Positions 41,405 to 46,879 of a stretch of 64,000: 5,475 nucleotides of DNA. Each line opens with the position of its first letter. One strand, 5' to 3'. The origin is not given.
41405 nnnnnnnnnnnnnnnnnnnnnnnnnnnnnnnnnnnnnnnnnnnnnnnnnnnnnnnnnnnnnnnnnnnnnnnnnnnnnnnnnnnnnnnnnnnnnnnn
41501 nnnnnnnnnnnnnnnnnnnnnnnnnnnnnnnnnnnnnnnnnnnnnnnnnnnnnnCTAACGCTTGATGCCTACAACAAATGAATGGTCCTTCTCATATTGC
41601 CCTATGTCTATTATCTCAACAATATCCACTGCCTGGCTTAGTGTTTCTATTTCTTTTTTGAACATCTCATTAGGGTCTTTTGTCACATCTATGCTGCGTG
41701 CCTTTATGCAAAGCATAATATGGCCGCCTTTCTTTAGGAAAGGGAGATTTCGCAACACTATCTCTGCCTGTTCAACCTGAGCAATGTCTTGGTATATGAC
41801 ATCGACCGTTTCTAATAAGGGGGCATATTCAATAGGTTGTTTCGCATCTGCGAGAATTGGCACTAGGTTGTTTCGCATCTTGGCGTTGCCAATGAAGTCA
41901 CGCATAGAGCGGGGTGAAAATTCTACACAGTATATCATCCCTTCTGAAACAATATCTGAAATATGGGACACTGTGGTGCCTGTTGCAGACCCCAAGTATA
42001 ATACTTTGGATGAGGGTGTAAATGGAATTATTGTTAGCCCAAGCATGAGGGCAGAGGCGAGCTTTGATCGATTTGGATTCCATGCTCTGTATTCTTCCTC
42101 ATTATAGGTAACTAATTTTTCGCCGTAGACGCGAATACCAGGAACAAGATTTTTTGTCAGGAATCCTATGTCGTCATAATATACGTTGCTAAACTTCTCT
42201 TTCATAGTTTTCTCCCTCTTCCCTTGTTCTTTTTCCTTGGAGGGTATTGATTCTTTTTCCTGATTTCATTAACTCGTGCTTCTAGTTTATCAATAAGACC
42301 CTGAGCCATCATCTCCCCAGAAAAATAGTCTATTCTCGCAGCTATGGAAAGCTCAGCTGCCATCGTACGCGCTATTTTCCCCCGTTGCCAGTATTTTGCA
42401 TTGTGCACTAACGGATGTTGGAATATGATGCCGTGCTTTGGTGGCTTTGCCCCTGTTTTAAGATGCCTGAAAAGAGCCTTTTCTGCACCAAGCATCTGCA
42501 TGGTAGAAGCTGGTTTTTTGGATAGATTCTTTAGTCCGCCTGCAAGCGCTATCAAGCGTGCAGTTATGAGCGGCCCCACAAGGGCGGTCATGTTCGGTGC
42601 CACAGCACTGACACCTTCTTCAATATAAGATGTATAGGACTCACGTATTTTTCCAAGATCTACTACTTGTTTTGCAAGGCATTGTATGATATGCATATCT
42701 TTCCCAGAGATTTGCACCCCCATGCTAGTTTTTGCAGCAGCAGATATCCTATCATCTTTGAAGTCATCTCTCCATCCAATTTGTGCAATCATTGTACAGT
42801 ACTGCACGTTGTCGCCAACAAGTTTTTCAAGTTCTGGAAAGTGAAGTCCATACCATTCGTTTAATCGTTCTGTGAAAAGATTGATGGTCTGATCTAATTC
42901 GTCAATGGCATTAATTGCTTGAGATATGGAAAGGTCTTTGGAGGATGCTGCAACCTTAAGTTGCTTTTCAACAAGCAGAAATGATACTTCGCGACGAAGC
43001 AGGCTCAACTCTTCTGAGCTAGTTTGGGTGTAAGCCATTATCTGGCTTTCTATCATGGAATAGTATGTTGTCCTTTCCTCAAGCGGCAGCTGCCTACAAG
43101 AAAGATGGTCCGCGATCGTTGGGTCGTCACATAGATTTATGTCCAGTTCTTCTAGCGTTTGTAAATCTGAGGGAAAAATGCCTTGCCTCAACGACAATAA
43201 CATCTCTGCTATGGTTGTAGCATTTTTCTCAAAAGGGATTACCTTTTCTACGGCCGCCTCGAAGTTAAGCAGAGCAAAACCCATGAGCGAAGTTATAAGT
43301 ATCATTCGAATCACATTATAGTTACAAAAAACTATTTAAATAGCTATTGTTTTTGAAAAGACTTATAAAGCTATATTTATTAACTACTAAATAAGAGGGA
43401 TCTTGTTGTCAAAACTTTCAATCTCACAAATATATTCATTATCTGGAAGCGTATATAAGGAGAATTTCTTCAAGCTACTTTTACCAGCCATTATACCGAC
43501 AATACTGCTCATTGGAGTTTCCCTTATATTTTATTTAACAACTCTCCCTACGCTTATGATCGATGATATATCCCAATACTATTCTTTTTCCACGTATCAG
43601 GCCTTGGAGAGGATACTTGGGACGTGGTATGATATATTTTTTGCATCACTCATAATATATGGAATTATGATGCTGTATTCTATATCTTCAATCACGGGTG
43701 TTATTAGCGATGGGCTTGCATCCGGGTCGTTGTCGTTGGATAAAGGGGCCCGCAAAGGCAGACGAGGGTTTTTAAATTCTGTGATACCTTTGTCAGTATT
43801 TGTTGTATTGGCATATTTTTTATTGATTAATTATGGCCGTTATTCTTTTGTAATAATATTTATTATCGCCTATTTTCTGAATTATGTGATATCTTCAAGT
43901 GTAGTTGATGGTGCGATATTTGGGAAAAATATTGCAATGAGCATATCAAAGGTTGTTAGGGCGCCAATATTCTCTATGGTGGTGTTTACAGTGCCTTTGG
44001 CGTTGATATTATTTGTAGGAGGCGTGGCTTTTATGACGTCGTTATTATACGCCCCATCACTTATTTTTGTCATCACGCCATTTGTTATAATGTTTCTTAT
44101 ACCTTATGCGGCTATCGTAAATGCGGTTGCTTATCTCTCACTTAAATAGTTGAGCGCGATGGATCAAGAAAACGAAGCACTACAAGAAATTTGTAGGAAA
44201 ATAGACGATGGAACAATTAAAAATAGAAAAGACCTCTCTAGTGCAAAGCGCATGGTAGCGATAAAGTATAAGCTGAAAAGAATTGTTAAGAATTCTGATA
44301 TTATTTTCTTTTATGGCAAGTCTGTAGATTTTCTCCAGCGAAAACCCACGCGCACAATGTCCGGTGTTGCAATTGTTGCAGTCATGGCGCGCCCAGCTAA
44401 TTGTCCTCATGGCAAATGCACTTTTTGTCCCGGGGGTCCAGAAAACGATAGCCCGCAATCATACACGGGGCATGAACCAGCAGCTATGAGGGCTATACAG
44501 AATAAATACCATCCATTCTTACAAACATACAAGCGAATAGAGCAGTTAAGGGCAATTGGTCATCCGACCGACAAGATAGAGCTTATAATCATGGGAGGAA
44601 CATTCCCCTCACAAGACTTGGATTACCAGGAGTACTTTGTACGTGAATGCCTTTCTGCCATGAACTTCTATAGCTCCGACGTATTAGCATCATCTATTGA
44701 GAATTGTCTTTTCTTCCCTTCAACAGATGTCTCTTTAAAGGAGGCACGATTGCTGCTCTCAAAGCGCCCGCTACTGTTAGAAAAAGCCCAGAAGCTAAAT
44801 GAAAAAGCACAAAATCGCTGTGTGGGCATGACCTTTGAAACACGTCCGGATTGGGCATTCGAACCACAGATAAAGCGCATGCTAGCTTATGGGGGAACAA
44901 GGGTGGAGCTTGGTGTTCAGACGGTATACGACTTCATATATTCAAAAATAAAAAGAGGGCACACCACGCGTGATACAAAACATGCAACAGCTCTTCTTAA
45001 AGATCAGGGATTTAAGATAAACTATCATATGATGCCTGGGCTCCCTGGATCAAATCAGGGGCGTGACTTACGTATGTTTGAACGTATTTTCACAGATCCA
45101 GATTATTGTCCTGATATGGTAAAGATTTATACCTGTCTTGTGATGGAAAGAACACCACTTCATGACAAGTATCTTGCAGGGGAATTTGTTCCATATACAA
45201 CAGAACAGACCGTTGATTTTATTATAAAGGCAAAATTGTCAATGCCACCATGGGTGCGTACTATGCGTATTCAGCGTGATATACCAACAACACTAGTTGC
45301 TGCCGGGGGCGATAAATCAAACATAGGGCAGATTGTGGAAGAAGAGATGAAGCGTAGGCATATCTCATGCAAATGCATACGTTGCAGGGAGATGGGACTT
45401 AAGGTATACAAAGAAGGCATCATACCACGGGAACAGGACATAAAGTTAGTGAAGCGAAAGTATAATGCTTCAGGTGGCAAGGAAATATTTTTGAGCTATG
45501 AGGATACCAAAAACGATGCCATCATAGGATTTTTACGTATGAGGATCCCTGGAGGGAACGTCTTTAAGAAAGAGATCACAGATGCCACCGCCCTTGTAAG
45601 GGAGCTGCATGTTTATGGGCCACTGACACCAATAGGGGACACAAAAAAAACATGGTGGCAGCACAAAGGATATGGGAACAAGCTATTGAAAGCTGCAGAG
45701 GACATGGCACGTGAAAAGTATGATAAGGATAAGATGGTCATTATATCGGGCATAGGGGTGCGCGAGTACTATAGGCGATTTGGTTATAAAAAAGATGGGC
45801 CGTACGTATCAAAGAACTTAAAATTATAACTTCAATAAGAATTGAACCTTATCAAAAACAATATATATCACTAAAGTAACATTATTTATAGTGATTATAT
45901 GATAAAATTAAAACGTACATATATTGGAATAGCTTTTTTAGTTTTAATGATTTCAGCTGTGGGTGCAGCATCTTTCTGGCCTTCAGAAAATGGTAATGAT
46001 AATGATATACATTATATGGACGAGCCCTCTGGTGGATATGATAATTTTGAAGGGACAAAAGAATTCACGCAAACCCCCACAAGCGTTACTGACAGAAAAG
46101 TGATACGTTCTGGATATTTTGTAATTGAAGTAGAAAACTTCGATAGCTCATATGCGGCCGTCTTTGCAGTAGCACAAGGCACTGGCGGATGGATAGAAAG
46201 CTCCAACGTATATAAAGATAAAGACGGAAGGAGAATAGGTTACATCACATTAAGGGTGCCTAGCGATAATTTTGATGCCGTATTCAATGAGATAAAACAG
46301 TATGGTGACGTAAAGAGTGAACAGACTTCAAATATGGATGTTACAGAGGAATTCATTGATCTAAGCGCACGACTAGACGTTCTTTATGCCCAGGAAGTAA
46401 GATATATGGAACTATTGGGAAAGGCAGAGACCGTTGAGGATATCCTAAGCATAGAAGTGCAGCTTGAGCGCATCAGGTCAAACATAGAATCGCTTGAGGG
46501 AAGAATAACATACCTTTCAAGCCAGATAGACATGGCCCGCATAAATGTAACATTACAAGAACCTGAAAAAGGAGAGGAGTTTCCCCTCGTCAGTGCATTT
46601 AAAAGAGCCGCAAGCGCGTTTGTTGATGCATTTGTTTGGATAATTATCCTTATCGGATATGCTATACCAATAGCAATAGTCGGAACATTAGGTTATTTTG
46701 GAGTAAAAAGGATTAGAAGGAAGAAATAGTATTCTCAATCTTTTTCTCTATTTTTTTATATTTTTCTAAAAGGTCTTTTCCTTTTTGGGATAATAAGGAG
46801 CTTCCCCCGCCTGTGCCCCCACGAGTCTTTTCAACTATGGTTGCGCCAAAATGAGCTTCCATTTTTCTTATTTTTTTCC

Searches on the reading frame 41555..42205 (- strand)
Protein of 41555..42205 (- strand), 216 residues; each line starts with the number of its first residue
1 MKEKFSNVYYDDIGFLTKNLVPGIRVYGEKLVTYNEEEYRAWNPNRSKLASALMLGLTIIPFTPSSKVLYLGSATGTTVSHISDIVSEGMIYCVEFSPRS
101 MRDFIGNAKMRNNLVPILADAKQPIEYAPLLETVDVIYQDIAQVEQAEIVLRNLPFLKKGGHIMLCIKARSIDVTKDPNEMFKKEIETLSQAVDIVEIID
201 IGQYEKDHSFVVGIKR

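Call 78: search_protein_families(library=pfam, proteins=[window:41555-42205:-], max_evalue=0.001)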
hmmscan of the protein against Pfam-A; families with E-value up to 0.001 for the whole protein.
window:41555-42205:- (216 aa): 1 family
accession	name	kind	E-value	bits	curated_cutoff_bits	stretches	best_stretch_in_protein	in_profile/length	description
PF01269.23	Fibrillarin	-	5e-85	284.7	27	1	2-214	4-224/227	Fibrillarin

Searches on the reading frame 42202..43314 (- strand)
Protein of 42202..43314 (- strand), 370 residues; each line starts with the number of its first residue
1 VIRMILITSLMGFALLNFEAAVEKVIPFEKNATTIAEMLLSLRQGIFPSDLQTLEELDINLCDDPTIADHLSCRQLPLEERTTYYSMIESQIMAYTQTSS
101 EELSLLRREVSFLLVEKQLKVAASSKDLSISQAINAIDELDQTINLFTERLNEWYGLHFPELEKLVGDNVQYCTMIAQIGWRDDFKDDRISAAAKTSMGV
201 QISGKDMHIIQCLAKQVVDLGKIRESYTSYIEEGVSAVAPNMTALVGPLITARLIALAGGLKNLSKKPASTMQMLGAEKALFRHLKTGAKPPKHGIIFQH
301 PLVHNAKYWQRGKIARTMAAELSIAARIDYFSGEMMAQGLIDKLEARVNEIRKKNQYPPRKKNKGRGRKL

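Call 37: search_protein_families(library=pfam, proteins=[window:42202-43314:-], max_evalue=0.001)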
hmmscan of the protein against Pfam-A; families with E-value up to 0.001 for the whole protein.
window:42202-43314:- (370 aa): 1 family
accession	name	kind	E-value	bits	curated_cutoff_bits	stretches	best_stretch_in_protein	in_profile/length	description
PF01798.23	Nop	-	2.2e-69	233.9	25.4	1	137-349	2-227/228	snoRNA binding domain, fibrillarin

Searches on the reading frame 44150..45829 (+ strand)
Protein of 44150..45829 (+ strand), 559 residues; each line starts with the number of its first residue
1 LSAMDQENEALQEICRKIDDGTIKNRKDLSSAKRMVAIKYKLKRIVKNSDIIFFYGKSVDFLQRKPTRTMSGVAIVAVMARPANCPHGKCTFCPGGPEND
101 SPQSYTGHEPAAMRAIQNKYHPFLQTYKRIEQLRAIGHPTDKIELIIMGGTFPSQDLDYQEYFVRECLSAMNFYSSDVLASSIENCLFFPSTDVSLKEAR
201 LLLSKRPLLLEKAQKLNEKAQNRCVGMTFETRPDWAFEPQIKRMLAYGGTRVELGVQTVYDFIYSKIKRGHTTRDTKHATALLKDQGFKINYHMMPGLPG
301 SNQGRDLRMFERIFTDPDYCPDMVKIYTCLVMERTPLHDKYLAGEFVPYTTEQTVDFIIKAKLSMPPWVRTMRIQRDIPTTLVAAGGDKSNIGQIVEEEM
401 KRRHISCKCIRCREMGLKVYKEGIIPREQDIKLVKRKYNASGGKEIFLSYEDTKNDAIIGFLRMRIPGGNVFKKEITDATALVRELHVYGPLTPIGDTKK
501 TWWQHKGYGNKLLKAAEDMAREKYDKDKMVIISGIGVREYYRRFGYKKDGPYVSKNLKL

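Call 37: search_protein_families(library=pfam, proteins=[window:44150-45829:+], max_evalue=0.001)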
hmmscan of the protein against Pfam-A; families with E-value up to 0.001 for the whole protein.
window:44150-45829:+ (559 aa): 5 families
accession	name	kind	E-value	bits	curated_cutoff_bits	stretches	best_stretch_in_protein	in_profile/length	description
PF16199.10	Radical_SAM_C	-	1.4e-21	76.8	31.9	1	321-402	1-85/85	Radical_SAM C-terminal domain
PF04055.27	Radical_SAM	-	3e-15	57.2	29.5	1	85-303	7-156/166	Radical SAM superfamily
PF23613.1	ELP3_N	-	1.9e-08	34.6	27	1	9-70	3-70/70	ELP3 N-terminal domain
PF13673.13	Acetyltransf_10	-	2.8e-05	24.6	23.6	1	503-555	63-116/128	Acetyltransferase (GNAT) domain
PF13508.13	Acetyltransf_7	-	0.00072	20.3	27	0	503-548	40-84/84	Acetyltransferase (GNAT) domain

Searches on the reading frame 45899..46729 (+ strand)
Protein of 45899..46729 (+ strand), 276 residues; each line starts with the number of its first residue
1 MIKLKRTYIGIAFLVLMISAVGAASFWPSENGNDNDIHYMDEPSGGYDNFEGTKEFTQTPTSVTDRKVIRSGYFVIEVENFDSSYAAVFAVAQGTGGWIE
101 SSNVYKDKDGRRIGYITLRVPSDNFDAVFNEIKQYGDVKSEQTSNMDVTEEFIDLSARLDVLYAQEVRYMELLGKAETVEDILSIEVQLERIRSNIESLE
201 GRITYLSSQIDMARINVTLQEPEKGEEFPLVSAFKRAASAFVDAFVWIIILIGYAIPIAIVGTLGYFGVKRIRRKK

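Call 37: search_protein_families(library=pfam, proteins=[window:45899-46729:+], max_evalue=0.001)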
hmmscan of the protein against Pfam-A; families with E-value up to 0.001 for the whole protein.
window:45899-46729:+ (276 aa): 1 family
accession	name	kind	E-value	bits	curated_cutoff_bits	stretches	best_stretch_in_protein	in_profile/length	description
PF14257.11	DUF4349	-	4.6e-55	186.7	27.7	1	66-265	1-208/213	Domain of unknown function (DUF4349)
